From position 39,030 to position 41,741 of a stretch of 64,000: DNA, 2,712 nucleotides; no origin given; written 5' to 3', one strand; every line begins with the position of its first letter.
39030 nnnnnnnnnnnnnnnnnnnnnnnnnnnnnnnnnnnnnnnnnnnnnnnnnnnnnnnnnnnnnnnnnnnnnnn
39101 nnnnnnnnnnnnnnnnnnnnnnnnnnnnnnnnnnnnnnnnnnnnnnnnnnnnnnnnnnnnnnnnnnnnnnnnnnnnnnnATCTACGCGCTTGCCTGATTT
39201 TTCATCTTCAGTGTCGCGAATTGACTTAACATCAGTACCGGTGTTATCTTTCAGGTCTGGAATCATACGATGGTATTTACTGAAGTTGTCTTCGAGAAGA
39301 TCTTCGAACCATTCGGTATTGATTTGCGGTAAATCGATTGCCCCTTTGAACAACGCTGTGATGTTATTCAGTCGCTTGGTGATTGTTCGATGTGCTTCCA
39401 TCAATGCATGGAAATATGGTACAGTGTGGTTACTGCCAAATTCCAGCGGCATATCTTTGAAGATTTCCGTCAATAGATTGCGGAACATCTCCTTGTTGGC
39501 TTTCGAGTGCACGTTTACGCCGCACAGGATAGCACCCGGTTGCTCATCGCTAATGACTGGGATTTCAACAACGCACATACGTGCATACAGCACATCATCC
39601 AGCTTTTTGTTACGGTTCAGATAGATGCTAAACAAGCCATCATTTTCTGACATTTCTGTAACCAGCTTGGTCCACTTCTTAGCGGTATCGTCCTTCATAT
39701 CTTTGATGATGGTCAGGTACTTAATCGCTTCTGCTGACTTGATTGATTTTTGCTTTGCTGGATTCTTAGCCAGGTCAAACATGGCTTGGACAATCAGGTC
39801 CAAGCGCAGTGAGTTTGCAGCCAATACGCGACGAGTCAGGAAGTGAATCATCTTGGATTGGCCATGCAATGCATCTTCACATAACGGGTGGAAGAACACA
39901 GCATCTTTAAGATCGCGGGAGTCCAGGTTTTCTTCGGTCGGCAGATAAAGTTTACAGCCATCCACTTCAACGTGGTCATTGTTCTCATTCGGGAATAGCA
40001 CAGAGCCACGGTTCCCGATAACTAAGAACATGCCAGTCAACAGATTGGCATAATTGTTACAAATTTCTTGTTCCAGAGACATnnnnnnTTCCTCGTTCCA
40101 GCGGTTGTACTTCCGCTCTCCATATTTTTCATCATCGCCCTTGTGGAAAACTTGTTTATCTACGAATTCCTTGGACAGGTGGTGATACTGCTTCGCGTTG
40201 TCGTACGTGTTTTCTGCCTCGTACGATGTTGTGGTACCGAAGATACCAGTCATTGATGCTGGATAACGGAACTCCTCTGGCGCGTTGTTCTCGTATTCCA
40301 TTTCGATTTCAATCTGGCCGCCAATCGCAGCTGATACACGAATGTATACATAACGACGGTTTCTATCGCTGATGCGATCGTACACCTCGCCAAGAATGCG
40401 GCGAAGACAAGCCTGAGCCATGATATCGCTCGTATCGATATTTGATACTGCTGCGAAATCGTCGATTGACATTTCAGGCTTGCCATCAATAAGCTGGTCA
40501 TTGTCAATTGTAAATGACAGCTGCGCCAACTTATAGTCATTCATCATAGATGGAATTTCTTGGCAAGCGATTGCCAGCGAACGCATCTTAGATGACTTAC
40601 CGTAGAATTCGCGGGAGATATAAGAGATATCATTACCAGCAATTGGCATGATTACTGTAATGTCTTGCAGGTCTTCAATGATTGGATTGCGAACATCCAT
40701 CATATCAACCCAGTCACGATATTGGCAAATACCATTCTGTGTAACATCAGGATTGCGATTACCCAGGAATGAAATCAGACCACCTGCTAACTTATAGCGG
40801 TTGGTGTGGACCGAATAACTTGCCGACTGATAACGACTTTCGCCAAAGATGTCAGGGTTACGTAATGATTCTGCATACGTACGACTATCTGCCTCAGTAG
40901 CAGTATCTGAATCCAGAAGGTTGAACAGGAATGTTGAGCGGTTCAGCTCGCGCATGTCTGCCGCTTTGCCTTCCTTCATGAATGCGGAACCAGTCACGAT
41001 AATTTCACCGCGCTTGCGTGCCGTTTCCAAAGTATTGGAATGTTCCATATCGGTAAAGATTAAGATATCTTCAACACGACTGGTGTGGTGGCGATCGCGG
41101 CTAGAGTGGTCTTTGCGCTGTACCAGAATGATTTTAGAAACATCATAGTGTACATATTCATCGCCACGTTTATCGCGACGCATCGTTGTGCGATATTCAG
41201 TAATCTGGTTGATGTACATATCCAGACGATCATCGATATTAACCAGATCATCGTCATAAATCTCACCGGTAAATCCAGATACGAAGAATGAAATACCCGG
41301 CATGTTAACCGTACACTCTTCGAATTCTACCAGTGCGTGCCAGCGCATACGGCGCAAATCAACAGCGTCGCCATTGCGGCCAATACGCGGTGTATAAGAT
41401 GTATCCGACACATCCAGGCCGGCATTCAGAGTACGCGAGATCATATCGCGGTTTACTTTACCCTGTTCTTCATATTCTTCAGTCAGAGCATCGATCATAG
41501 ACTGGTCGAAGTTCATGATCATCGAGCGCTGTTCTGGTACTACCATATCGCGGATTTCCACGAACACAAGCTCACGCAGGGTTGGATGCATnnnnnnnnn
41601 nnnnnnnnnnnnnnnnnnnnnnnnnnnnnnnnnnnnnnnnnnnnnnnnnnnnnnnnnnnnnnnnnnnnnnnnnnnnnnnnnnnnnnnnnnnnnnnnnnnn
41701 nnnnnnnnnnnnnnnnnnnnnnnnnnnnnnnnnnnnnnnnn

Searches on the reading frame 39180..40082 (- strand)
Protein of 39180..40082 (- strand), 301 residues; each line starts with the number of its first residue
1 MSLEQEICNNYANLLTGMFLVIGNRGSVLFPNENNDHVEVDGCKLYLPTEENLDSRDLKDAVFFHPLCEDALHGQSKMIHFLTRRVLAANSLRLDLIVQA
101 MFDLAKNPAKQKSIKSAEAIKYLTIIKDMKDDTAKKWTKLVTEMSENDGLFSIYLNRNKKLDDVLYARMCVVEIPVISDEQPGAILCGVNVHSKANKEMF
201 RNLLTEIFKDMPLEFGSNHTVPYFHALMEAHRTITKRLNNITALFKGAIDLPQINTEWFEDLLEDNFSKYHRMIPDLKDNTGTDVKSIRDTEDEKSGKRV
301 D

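Call 68: search_dna_similar(query=window:39180-40082:-, collection=phages, mode=protein, max_rows=40, rows=spread, max_evalue=0.001)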
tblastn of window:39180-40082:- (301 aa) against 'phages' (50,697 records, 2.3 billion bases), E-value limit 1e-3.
Records with a match: 219; places in all: 219; records where one place covers at least 80% of the query: 172.
Best place of each record, by identity: <60% 219.
By first word of the organism name: Pseudomonas 69; Erwinia 59; Salmonella 24; Serratia 19; Vibrio 10; Klebsiella 10; Ralstonia 8; Burkholderia 4; Escherichia 4; Halocynthia 2; and 7 more.
By host as written in the record: Erwinia amylovora 33; - 29; Pseudomonas aeruginosa 28; Erwinia amylovora ATCC 29780 18; Klebsiella pneumoniae 12; Pseudomonas aeruginosa PAO1 8; Salmonella enterica 5; Pseudomonas fluorescens SBW25 4; and 48 more.
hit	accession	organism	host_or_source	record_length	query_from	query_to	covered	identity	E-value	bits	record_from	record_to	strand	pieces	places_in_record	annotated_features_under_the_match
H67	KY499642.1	Vibrio phage pVa-21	Vibrio alginolyticus rm-8403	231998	11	285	91%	32.4%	2e-41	158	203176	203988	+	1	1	hypothetical protein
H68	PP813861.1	Pseudomonas phage vB_PaeM_FBPa36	Pseudomonas sp.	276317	27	296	90%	28.5%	5e-19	93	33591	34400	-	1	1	hypothetical protein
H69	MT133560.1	Pseudomonas phage fnug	Pseudomonas aeruginosa PAO1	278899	27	296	90%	28.5%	6e-19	93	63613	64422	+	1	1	hypothetical protein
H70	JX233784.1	Pseudomonas phage PA7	Pseudomonas aeruginosa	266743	27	296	90%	28.5%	6e-19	93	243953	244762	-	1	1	hypothetical protein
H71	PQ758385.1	Pseudomonas phage 124.01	Pseudomonas aeruginosa 147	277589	27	296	90%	28.5%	6e-19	93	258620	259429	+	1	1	hypothetical protein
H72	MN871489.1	Pseudomonas phage PaZh_1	Pseudomonas aeruginosa PAO1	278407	27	296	90%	28.5%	6e-19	93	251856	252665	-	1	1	record has no annotation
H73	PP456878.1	Pseudomonas phage vB_PaePAO1-KEN19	Pseudomonas aeruginosa ATCC 10145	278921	27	296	90%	28.5%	6e-19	93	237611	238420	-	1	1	hypothetical protein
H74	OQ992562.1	Pseudomonas phage PhiPizzaParty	Pseudomonas aeruginosa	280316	27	296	90%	28.5%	6e-19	93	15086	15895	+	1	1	hypothetical protein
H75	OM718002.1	Pseudomonas phage Churi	Pseudomonas aeruginosa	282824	27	296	90%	28.5%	6e-19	93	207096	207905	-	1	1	Med15 subunit of mediator complex protein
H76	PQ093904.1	Pseudomonas phage phi9_PA9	Pseudomonas aeruginosa PAO1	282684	27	296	90%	28.5%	3e-18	91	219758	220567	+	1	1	hypothetical protein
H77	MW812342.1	Erwinia phage pEa_SNUABM_10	Erwinia amylovora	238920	44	291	82%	30.2%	3e-15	82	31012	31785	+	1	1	hypothetical protein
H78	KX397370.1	Erwinia phage Machina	Erwinia amylovora ATCC 29780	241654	44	291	82%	30.2%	3e-15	82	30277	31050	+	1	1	hypothetical protein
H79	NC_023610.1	Erwinia phage PhiEaH1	Erwinia amylovora B0.1960 (NCAIM, ...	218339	7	262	85%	28.4%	2e-15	82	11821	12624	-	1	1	hypothetical protein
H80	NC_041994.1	Pseudomonas phage Noxifer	Pseudomonas fluorescens SBW25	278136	38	294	85%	27.4%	7e-14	78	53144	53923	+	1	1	hypothetical protein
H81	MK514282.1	Erwinia phage Derbicus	Erwinia amylovora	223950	64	296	77%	30.0%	2e-13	76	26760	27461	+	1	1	hypothetical protein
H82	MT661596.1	Proteus phage 10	Proteus mirabilis 3b10_21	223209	7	285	93%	24.7%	4e-18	91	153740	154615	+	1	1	hypothetical protein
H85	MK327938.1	Escherichia phage vB_EcoM_Goslar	Escherichia coli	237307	40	287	82%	26.7%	1e-14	80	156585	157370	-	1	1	hypothetical protein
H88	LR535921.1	Salmonella phage SPFM2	-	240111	44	282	79%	27.2%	1e-14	80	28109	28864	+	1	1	hypothetical protein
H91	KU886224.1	Erwinia phage vB_EamM_RAY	Erwinia amylovora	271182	38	284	82%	26.1%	2e-14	79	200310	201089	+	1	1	hypothetical protein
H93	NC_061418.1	Klebsiella phage KpLz-2_45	Klebsiella pneumoniae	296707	4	282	93%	23.1%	6e-9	63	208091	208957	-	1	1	hypothetical protein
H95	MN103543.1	Pseudomonas phage vB_PaeM_PS119XW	-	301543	40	282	81%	26.4%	1e-13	77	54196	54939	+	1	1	hypothetical protein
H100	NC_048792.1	Serratia phage Moabite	Serratia marcescens D1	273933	40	282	81%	25.4%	6e-10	66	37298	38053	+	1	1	hypothetical protein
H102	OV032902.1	Vibrio phage vB_VpaM_sm033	-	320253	45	297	84%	23.3%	1e-5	53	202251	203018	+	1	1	hypothetical protein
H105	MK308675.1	Vibrio phage vB_VmeM-Yong XC32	Vibrio mediterranei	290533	45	262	72%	24.7%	4e-5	51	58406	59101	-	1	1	hypothetical protein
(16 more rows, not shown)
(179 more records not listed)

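Call 69: get_annotated_region(hit=H75, flank=1500)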
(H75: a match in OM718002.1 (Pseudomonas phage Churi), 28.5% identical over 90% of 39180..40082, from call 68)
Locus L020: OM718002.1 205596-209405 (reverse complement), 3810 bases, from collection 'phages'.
description: Pseudomonas phage Churi, complete genome.
organism: Pseudomonas phage Churi (NCBI taxid 2924860)
taxonomy: Viruses; Duplodnaviria; Heunggongvirae; Uroviricota; Caudoviricetes; Phikzvirus
host: Pseudomonas aeruginosa; source: soil; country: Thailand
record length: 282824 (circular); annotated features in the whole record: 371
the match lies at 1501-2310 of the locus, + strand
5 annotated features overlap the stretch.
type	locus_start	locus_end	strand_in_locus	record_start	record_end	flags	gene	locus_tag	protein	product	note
CDS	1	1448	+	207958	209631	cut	-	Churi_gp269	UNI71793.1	hypothetical protein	-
CDS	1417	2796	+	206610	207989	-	-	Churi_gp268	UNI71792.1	Med15 subunit of mediator complex protein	-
CDS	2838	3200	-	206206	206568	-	-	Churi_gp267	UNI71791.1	hypothetical protein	-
CDS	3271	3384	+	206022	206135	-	-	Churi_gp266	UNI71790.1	terminase small subunit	-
CDS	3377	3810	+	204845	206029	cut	-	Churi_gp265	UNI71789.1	hypothetical protein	-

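Call 70: get_annotated_region(hit=H85, flank=1500)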
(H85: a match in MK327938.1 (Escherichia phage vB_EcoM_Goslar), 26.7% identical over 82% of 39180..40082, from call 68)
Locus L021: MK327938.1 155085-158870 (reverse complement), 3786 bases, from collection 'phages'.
description: Escherichia phage vB_EcoM_Goslar, complete genome.
organism: Escherichia phage vB_EcoM_Goslar (NCBI taxid 2502409)
taxonomy: Viruses; Duplodnaviria; Heunggongvirae; Uroviricota; Caudoviricetes; Goslarvirus; Goslarvirus goslar
host: Escherichia coli; source: duck dung; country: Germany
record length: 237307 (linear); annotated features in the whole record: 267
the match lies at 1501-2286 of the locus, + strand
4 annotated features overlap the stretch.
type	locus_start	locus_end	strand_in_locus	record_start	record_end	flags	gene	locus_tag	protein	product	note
CDS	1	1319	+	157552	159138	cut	-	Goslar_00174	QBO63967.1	hypothetical protein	weakly similar to hypothetical protein [Pseudomonas phage PhiPA3]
CDS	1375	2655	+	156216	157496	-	-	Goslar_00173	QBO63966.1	hypothetical protein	weakly similar to hypothetical protein DM_251 [Erwinia phage vB_EamM_Deimos-Minion]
CDS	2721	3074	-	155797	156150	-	-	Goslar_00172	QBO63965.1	hypothetical protein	weakly similar to hypothetical protein PHABIO_107 [Pseudomonas phage Phabio]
CDS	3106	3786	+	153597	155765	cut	-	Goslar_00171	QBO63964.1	hypothetical protein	weakly similar to putative DNA directed RNA polymerase beta subunit [Erwinia phage vB_EamM_Special G]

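Call 71: get_annotated_region(hit=H91, flank=1500)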
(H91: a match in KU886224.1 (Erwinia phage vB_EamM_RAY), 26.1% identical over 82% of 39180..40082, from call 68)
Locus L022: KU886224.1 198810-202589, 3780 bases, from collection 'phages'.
description: Erwinia phage vB_EamM_RAY, complete genome.
organism: Erwinia phage vB_EamM_RAY (NCBI taxid 1815987)
taxonomy: Viruses; Duplodnaviria; Heunggongvirae; Uroviricota; Caudoviricetes; Agricanvirus; Agricanvirus ray
host: Erwinia amylovora; source: leaves and stem; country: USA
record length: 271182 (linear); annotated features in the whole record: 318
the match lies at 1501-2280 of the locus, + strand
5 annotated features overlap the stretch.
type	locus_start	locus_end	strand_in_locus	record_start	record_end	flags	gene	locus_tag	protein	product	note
CDS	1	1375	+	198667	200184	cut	-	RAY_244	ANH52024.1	hypothetical protein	gp244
CDS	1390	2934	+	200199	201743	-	-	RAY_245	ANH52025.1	hypothetical protein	gp245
CDS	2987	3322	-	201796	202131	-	-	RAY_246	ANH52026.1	hypothetical protein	gp246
CDS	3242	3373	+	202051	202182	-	-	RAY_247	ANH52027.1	hypothetical protein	gp247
CDS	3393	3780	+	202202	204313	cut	-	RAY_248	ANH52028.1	putative nvRNAP beta subunit 2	gp248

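Call 72: get_annotated_region(hit=H102, flank=1500)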
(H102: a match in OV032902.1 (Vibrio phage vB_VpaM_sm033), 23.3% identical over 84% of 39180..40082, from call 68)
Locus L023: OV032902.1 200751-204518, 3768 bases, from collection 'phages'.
description: Vibrio phage vB_VpaM_sm033 genome assembly, chromosome: 1.
organism: Vibrio phage vB_VpaM_sm033 (NCBI taxid 2893233)
taxonomy: Viruses; Duplodnaviria; Heunggongvirae; Uroviricota; Caudoviricetes
host: -; source: -; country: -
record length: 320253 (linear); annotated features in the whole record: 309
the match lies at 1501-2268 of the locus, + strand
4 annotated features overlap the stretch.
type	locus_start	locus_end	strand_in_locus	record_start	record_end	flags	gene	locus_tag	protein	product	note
CDS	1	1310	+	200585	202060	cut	-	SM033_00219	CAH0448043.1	hypothetical protein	-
CDS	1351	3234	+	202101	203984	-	-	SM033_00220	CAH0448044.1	hypothetical protein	-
CDS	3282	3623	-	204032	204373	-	-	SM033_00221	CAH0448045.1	hypothetical protein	-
CDS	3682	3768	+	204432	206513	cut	-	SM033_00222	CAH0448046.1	RNA polymerase beta subunit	-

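Call 73: get_annotated_region(hit=H105, flank=1500)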
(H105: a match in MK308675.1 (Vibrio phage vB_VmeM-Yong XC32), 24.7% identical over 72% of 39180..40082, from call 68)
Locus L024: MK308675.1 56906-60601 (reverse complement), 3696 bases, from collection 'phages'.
description: Vibrio phage vB_VmeM-Yong XC32, complete genome.
organism: Vibrio phage vB_VmeM-Yong XC32 (NCBI taxid 2500767)
taxonomy: Viruses; Duplodnaviria; Heunggongvirae; Uroviricota; Caudoviricetes
host: Vibrio mediterranei; source: -; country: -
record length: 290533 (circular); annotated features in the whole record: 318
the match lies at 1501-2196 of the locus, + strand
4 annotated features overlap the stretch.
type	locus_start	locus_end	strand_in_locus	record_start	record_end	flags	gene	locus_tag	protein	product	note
CDS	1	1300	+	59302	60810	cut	-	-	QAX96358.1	hypothetical protein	-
CDS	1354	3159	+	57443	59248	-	-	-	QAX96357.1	hypothetical protein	-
CDS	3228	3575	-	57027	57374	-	-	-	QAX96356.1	hypothetical protein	-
CDS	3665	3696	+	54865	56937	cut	-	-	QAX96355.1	hypothetical protein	-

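Call 74: get_annotated_region(hit=H67, flank=1500)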
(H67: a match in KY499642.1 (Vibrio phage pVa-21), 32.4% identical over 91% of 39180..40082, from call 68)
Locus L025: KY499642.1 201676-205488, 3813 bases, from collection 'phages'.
description: Vibrio phage pVa-21, complete genome.
organism: Vibrio phage pVa-21 (NCBI taxid 1958921)
taxonomy: Viruses; Duplodnaviria; Heunggongvirae; Uroviricota; Caudoviricetes
host: Vibrio alginolyticus rm-8403; source: -; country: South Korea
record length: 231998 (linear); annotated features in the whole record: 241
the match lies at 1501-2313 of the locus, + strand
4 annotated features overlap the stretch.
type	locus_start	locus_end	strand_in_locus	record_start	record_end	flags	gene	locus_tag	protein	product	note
CDS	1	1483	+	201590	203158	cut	-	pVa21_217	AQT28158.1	hypothetical protein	-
CDS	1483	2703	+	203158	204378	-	-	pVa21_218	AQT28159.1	hypothetical protein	-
CDS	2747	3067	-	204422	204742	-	-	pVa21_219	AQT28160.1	hypothetical protein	-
CDS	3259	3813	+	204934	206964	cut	-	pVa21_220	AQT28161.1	putative DNA-directed RNA polymerase beta subunit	-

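Call 77: get_annotated_region(hit=H79, flank=1500)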
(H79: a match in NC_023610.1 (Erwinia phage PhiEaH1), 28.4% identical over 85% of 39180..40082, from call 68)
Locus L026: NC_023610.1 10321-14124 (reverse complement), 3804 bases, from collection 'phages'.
description: Erwinia phage PhiEaH1, complete genome.
organism: Erwinia phage PhiEaH1 (NCBI taxid 1401669)
taxonomy: Viruses; Duplodnaviria; Heunggongvirae; Uroviricota; Caudoviricetes; Iapetusvirus; Iapetusvirus EaH1
host: Erwinia amylovora B0.1960 (NCAIM, Hungary); source: fire-blight infected aerial tissue; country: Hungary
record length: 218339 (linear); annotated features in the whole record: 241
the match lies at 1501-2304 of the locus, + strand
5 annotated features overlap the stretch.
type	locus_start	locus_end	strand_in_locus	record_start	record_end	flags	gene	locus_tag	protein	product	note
CDS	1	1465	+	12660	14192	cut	-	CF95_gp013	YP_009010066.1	hypothetical protein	BASYS00013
CDS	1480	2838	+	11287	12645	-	-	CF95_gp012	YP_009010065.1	hypothetical protein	BASYS00012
CDS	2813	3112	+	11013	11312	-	-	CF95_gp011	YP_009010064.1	hypothetical protein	BASYS00011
CDS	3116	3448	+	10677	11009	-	-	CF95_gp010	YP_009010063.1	hypothetical protein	BASYS00010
CDS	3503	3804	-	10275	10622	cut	-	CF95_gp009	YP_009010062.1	hypothetical protein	BASYS00009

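Call 78: get_annotated_region(hit=H88, flank=1500)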
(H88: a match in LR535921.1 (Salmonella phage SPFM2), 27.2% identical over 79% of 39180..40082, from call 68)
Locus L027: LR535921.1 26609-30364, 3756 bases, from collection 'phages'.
description: XXX.
organism: Salmonella phage SPFM2 (NCBI taxid 2528672)
taxonomy: Viruses; Duplodnaviria; Heunggongvirae; Uroviricota; Caudoviricetes; Seoulvirus
host: -; source: -; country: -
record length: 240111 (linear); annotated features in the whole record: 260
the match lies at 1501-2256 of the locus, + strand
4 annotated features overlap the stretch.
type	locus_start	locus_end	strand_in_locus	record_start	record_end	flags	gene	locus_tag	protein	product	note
CDS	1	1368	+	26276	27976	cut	-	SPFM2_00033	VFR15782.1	hypothetical protein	-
CDS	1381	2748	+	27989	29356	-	-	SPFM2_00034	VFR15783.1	hypothetical protein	-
CDS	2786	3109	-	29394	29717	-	-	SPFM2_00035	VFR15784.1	hypothetical protein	-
CDS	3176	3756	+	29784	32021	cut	-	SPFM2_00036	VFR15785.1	hypothetical protein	-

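Call 79: get_annotated_region(hit=H82, flank=1500)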
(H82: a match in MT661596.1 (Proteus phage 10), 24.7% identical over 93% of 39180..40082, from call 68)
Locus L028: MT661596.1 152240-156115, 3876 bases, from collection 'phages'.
description: Proteus phage 10, complete genome.
organism: Proteus phage 10 (NCBI taxid 2759182)
taxonomy: Viruses; Duplodnaviria; Heunggongvirae; Uroviricota; Caudoviricetes
host: Proteus mirabilis 3b10_21; source: wastewater; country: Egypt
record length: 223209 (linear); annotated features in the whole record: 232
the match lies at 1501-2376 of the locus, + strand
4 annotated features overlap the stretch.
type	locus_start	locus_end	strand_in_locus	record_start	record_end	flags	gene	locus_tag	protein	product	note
CDS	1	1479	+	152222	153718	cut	-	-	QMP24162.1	hypothetical protein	-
CDS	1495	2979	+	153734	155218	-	-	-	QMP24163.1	hypothetical protein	-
CDS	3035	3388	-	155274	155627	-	-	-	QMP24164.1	hypothetical protein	-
CDS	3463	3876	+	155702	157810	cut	-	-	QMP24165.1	DNA-directed RNA polymerase subunit alpha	-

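Call 80: get_annotated_region(hit=H80, flank=1500)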
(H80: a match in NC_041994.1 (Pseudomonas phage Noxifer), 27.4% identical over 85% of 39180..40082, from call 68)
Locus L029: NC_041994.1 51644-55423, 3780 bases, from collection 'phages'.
description: Pseudomonas phage Noxifer, complete genome.
organism: Pseudomonas phage Noxifer (NCBI taxid 2006684)
taxonomy: Viruses; Duplodnaviria; Heunggongvirae; Uroviricota; Caudoviricetes; Noxifervirus; Noxifervirus noxifer
host: Pseudomonas fluorescens SBW25; source: compost; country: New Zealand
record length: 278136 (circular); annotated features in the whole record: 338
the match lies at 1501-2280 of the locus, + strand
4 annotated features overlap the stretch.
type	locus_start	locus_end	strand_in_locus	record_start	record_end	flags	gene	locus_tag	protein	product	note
CDS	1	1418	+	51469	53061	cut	-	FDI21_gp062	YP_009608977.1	hypothetical protein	-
CDS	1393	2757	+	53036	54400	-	-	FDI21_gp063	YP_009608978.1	hypothetical protein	-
CDS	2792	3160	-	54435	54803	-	-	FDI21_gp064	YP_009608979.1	hypothetical protein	-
CDS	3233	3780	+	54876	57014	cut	-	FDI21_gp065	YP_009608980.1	RNA polymerase beta subunit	-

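Call 81: get_annotated_region(hit=H100, flank=1500)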
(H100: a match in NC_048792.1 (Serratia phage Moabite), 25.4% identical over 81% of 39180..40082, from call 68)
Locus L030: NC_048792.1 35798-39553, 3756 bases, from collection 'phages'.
description: Serratia phage Moabite, complete genome.
organism: Serratia phage Moabite (NCBI taxid 2587814)
taxonomy: Viruses; Duplodnaviria; Heunggongvirae; Uroviricota; Caudoviricetes; Moabitevirus; Moabitevirus moabite
host: Serratia marcescens D1; source: mixed swine farm samples; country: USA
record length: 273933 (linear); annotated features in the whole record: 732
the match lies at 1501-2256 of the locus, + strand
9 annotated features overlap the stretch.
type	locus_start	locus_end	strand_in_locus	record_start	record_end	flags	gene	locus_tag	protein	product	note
CDS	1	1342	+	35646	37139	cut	-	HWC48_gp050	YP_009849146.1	hypothetical protein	-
regulatory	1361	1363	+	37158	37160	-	-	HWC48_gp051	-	ribosome_binding_site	CPT_Moabite_051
CDS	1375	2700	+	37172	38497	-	-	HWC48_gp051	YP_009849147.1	hypothetical protein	-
regulatory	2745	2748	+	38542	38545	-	-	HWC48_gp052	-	ribosome_binding_site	CPT_Moabite_052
CDS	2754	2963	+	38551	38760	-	-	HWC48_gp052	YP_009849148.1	hypothetical protein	-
CDS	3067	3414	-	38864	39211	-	-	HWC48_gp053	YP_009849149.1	baseplate wedge protein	HHPred match to PDB 5HX2_F T4 baseplate wedge protein gp7 with 73 probability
regulatory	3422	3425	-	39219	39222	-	-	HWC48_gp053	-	ribosome_binding_site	CPT_Moabite_053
regulatory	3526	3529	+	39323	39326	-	-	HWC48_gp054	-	ribosome_binding_site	CPT_Moabite_054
CDS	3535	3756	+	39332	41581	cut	-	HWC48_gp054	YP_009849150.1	RNA polymerase beta subunit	-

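Call 82: get_annotated_region(hit=H93, flank=1500)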
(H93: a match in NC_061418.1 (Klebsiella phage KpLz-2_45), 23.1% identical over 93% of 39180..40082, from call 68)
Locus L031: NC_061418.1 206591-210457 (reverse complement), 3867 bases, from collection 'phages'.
description: Klebsiella phage KpLz-2_45, complete genome.
organism: Klebsiella phage KpLz-2_45 (NCBI taxid 2698923)
taxonomy: Viruses; Duplodnaviria; Heunggongvirae; Uroviricota; Caudoviricetes; Siatvirus; Siatvirus Lz245
host: Klebsiella pneumoniae; source: sea water; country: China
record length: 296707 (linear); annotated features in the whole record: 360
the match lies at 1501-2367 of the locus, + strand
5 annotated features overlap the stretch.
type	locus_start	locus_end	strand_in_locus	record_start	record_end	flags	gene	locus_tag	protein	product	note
CDS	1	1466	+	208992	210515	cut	-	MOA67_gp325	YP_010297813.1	hypothetical protein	MGA_232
CDS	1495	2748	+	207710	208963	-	-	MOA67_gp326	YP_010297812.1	hypothetical protein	MGA_231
CDS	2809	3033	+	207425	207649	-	-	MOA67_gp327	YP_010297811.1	hypothetical protein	MGA_230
CDS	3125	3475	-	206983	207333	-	-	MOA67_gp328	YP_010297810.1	hypothetical protein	MGA_229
CDS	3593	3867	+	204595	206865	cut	-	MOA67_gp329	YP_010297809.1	RNA polymerase beta subunit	MGA_228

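Call 83: get_annotated_region(hit=H95, flank=1500)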
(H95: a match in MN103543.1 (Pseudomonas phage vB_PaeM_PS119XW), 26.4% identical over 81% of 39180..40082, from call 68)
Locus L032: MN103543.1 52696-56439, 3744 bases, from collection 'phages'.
description: Pseudomonas phage vB_PaeM_PS119XW, complete genome.
organism: Pseudomonas phage vB_PaeM_PS119XW (NCBI taxid 2601632)
taxonomy: Viruses; Duplodnaviria; Heunggongvirae; Uroviricota; Caudoviricetes; Pawinskivirus; Pawinskivirus PS119XW
host: -; source: -; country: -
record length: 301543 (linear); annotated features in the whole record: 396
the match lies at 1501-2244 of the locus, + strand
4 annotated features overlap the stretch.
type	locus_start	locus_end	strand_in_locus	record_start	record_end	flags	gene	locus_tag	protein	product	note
CDS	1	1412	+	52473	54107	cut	-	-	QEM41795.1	hypothetical protein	-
CDS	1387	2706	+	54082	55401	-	-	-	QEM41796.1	hypothetical protein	-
CDS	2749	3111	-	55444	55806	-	-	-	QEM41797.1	hypothetical protein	-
CDS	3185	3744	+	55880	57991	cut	-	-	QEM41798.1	hypothetical protein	-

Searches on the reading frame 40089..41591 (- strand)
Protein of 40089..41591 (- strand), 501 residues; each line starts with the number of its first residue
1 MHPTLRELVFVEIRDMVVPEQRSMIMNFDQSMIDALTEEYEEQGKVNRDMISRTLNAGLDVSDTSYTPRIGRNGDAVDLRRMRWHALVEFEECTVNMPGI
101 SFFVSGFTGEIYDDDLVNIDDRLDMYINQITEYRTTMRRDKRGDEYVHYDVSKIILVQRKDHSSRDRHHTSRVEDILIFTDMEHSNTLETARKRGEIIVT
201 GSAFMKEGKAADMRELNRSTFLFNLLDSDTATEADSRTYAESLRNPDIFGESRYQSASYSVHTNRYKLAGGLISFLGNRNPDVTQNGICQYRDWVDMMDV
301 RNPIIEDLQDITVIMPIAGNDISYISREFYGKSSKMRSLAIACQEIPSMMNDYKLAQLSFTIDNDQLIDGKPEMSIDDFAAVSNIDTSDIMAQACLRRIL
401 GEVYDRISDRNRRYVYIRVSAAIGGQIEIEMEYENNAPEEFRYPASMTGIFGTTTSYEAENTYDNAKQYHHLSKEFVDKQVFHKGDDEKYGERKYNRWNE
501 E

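Call 18: search_protein_families(library=phrogs, proteins=[window:40089-41591:-], max_evalue=0.001)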
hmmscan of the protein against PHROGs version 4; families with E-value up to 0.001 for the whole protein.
window:40089-41591:- (501 aa): 1 family
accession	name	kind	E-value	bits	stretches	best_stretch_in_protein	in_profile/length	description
phrog_3141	-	unknown function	3.2e-27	96.5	1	1-480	2-490/510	-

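Call 110: search_dna_similar(query=window:40089-41591:-, collection=phages, mode=protein, max_rows=14, rows=spread, max_evalue=0.001)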
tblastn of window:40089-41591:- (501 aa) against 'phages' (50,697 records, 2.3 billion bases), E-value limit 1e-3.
No match.
